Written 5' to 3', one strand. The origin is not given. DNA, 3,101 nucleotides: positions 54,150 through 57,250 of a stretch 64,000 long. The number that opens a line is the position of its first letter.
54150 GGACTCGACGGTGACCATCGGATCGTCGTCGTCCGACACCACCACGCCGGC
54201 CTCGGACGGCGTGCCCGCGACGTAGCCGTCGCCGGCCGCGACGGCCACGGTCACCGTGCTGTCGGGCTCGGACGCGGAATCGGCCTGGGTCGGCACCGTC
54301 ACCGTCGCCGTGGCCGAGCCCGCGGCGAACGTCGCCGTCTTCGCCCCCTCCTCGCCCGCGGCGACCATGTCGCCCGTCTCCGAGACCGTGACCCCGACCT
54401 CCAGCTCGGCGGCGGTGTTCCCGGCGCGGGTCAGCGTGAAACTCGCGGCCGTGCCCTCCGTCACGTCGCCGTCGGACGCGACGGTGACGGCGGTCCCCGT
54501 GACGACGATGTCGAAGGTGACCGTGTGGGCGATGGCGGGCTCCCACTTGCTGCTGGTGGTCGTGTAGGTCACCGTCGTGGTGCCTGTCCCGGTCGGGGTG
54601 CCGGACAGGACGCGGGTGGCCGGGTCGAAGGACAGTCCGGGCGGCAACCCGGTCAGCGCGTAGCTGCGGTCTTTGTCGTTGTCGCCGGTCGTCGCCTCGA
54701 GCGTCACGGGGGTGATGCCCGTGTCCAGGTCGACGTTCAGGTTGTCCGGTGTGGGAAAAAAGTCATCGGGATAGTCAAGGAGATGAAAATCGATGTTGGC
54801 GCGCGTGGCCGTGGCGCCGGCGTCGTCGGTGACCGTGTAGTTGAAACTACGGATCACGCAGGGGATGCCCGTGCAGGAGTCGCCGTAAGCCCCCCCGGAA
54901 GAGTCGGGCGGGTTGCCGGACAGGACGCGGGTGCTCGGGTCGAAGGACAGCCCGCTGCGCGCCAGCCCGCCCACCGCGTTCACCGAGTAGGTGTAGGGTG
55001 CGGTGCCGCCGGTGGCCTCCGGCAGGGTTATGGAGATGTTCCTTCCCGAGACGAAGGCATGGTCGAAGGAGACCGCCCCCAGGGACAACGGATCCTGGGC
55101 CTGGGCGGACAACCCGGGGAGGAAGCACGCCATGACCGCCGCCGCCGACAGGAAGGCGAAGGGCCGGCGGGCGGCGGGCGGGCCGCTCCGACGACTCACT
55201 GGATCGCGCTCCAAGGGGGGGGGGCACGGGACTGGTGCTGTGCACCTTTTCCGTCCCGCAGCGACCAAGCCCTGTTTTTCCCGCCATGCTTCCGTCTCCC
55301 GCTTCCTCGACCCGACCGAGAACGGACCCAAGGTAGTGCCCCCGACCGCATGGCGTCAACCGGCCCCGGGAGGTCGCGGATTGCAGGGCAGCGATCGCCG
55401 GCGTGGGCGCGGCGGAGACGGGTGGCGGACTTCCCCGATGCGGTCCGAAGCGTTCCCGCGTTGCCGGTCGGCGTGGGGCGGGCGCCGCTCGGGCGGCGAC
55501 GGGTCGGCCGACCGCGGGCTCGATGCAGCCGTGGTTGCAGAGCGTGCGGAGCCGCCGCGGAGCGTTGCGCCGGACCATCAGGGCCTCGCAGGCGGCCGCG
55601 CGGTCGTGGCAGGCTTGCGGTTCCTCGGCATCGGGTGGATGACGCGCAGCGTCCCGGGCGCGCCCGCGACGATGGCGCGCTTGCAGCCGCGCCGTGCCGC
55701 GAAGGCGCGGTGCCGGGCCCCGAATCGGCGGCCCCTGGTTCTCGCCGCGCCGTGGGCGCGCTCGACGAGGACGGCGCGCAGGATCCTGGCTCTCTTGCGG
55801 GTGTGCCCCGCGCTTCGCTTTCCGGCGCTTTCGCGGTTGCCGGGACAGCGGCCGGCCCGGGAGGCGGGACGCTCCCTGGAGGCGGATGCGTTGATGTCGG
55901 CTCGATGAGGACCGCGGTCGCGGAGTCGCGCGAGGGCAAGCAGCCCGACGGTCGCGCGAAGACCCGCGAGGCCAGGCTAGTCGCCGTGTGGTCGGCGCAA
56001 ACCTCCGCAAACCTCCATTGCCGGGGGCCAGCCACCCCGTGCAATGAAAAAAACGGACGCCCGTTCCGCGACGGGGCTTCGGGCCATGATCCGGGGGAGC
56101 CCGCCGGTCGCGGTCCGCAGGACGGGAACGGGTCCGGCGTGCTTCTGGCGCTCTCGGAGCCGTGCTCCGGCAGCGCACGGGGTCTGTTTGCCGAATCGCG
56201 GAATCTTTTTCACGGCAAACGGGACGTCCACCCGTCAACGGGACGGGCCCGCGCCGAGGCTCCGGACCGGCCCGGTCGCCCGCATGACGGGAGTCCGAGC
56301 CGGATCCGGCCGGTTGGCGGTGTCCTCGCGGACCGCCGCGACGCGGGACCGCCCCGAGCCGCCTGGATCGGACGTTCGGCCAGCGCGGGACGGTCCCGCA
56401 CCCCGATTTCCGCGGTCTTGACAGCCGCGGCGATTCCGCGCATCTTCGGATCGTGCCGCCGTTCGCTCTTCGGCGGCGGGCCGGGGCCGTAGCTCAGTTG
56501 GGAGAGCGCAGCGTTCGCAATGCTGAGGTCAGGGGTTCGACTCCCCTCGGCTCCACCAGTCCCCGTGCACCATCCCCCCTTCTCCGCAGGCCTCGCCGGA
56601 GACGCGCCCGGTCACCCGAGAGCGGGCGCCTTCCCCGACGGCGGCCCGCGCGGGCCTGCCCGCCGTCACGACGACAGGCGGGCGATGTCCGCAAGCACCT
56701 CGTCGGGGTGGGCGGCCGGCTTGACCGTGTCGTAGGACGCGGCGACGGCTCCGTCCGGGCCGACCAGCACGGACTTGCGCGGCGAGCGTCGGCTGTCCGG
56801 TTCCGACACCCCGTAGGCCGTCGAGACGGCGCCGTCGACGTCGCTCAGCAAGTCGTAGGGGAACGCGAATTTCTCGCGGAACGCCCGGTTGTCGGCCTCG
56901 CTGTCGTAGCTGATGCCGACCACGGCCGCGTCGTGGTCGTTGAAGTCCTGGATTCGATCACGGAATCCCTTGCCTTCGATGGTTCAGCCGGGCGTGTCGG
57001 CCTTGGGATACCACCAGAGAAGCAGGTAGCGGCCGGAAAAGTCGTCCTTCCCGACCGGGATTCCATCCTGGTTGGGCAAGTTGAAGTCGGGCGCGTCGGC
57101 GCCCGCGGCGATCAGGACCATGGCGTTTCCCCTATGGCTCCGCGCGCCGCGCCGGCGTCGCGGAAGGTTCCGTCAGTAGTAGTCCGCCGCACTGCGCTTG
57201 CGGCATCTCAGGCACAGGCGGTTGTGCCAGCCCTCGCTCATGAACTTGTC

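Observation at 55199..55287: Adhesin 2: the same leader-ORF / poly-C / +1 offset layout, but with a bypass GTG start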

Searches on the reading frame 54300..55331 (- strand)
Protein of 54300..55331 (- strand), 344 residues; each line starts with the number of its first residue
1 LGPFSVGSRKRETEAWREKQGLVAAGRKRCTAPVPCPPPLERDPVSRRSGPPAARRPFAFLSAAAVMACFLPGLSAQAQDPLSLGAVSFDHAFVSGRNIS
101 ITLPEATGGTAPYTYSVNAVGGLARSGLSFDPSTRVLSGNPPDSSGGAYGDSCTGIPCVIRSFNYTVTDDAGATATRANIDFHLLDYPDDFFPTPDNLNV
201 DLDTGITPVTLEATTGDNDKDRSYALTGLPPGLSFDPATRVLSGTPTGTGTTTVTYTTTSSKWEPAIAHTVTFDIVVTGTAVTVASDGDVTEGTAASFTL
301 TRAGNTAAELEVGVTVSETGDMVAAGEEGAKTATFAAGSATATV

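Call 11: find_homologous_proteins(query=window:54300-55331:-, max_evalue=0.001)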
Query window:54300-55331:- (344 aa): 25 proteins with E <= 0.001 among 8000 candidates.
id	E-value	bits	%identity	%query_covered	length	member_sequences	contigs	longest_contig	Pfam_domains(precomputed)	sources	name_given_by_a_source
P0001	2.6e-47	180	49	65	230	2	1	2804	PF05345.19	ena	-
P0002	3.5e-36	143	65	36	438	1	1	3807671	-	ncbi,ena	-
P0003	5.6e-23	100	35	60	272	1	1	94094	PF05345.19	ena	-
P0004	1.2e-21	95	36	55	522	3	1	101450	PF05345.19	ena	-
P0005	7.4e-17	80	39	54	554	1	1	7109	PF00801.27,PF17963.8,PF02494.23,PF19116.7,PF05345.19,PF00041.28,PF18911.7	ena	-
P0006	3.2e-16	78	36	44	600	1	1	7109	PF17963.8,PF05345.19,PF00041.28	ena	-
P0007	2.1e-15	75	28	60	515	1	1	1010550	PF05345.19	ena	-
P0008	7.5e-14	70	34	56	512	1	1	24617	PF05345.19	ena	-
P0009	1.0e-13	69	39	46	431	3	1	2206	PF02494.23,PF05345.19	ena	-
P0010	3.6e-13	68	37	54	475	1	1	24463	PF05345.19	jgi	-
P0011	1.6e-12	65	33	45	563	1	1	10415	PF16403.12,PF05345.19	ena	-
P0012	9.7e-11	60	39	45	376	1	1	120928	PF05345.19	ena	-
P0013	3.0e-9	55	35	46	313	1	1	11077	PF05345.19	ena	-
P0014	5.4e-8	50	35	33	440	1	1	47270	PF05345.19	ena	-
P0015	5.4e-8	50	41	22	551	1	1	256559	PF17963.8,PF05345.19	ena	-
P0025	7.7e-4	37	50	15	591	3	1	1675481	PF03797.26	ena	-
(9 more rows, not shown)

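Call 13: find_encoding_contigs(protein=P0002, flank=10000, max_places=4)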
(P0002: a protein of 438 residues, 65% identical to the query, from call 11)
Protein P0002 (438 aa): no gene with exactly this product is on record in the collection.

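Call 14: find_encoding_contigs(protein=P0001, flank=5000, max_places=4)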
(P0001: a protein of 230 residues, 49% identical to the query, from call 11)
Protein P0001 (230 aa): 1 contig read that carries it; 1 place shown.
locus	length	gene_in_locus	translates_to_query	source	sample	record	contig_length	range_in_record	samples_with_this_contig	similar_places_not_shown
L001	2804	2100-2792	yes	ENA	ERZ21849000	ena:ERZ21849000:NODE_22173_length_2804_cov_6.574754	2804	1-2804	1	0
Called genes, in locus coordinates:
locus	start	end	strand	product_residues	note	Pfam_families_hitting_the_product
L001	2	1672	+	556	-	?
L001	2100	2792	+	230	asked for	PF05345:He_PIG (faint)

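Call 16: list_cluster_members(proteins=[P0002, P0001])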
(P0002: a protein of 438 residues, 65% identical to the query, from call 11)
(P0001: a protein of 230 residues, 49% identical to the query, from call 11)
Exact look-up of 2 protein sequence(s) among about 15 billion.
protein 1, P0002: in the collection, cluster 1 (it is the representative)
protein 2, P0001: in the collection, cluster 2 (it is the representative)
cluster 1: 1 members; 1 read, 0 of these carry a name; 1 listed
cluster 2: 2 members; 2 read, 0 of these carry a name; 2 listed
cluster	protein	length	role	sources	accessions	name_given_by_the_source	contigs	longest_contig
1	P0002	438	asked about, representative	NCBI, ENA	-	-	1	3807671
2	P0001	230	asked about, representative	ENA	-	-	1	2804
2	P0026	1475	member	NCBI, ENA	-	-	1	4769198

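Call 17: find_encoding_contigs(protein=P0026, flank=10000, max_places=4)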
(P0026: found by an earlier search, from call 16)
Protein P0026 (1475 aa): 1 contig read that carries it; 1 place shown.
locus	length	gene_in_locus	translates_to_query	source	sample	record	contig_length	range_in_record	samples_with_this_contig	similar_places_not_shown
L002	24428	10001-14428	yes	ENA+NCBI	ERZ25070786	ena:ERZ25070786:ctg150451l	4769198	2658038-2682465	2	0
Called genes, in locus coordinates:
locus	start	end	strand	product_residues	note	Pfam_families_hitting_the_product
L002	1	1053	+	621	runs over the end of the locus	-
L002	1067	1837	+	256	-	-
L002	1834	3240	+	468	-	-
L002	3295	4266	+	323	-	PF00493:MCM (faint), PF20030:bpMoxR, PF00004:AAA (weak), PF07726:AAA_3, PF07728:AAA_5, PF17863:AAA_lid_2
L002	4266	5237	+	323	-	PF01882:DUF58, PF05762:VWA_CoxE (weak), PF13519:VWA_2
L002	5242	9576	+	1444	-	PF07584:BatA (weak), PF05762:VWA_CoxE (faint), PF13519:VWA_2, PF00092:VWA, PF13519:VWA_2, PF13768:VWA_3, PF07090:GATase1_like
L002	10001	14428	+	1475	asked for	PF17963:Big_9 (faint), PF05345:He_PIG (weak), PF16403:Bact_surface_Ig-like (faint), PF02494:HYR (faint), PF05345:He_PIG (weak), PF03797:Autotransporter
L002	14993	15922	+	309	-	PF03193:RsgA_GTPase (faint), PF00350:Dynamin_N (faint), PF01926:MMR_HSR1, PF02421:FeoB_N, PF00009:GTP_EFTU, PF07650:KH_2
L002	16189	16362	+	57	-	-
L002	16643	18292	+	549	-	PF00009:GTP_EFTU (weak), PF00350:Dynamin_N (faint), PF01926:MMR_HSR1, PF02421:FeoB_N, PF01926:MMR_HSR1, PF02421:FeoB_N, PF00009:GTP_EFTU, PF14714:KH_dom-like, +1 more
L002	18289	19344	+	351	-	PF02481:DNA_processg_A, PF17782:WHD_DprA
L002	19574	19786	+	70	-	-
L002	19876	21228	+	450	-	PF01134:GIDA, PF01266:DAO (weak), PF13450:NAD_binding_8 (weak)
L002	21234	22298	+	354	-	PF00005:ABC_tran, PF13304:AAA_21 (weak), PF08402:TOBE_2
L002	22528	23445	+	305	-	PF01063:Aminotran_4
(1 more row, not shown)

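Call 64: search_protein_families(library=pfam, proteins=[P0025, P0026], max_evalue=0.001)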
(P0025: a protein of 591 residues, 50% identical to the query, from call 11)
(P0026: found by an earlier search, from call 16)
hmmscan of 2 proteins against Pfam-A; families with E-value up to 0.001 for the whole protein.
P0025 (591 aa): 2 families
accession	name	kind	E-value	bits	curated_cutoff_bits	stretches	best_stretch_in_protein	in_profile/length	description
PF03797.25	Autotransporter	-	4e-09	37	26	1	229-430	1-212/255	Autotransporter beta-domain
PF05345.18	He_PIG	-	3.2e-05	24.7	24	1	52-131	15-96/96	Putative Ig domain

P0026 (1475 aa): 8 families
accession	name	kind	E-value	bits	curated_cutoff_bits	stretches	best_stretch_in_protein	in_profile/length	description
PF05345.18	He_PIG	-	2.1e-48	163.2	24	7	391-456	20-95/96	Putative Ig domain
PF02494.22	HYR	-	7.4e-10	39.5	21.7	0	998-1024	55-81/81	HYR domain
PF03797.25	Autotransporter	-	1.5e-08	35.2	26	1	1115-1318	2-214/255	Autotransporter beta-domain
PF17963.7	Big_9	-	2.3e-07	32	23.6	0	992-1023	56-89/89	Bacterial Ig domain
PF02753.23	PapD_C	-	8.2e-05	23.3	22.8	0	611-636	37-62/63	Pili assembly chaperone PapD, C-terminal domain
PF16403.11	Bact_surface_Ig-like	-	0.0001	22.7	27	0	1000-1024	47-71/71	Bacterial surface protein, Ig-like domain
PF17736.7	Ig_C17orf99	-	0.00018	21.9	26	0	769-799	27-57/95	C17orf99 Ig domain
PF13573.12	SprB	-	0.00052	20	28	0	284-299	20-35/37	SprB repeat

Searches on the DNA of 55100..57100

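Call 57: search_rna_families(source=window, start=55100, end=57100, threshold=evalue, max_evalue=1)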
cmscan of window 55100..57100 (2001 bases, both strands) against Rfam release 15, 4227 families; matches with E-value up to 1: 4.
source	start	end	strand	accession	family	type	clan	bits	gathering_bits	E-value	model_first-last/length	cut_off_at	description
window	56483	56558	+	RF00023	tmRNA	Gene;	CL00001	47.6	47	3.2e-17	1-374/374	no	transfer-messenger RNA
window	56483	56556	-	RF04354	Plastid-ycf2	Cis-reg;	-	23.1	65.7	0.087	1-75/75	no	Plastid-ycf2 5UTR RNA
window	56531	56604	+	RF04321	tmRNA_permuted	Gene;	-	17.9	47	0.55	36-93/213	no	permuted transfer-messenger RNA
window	55220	55343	-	RF00017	Metazoa_SRP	Gene;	CL00003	14.8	70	0.46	120-228/299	no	Metazoan signal recognition particle RNA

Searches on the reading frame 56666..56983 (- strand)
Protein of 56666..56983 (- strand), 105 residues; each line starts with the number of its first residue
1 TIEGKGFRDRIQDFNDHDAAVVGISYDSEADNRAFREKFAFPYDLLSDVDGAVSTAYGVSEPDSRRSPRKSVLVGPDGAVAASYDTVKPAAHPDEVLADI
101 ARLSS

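Call 10: search_protein_families(library=pfam, proteins=[window:56666-56983:-], max_evalue=0.01)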
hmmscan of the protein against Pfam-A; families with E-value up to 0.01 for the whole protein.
window:56666-56983:- (105 aa): 2 families
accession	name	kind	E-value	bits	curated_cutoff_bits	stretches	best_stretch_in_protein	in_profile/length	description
PF00578.27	AhpC-TSA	-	2.1e-14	54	26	1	3-82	44-123/124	AhpC/TSA family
PF08534.16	Redoxin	-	4.6e-05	23.7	26.6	1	12-86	56-134/148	Redoxin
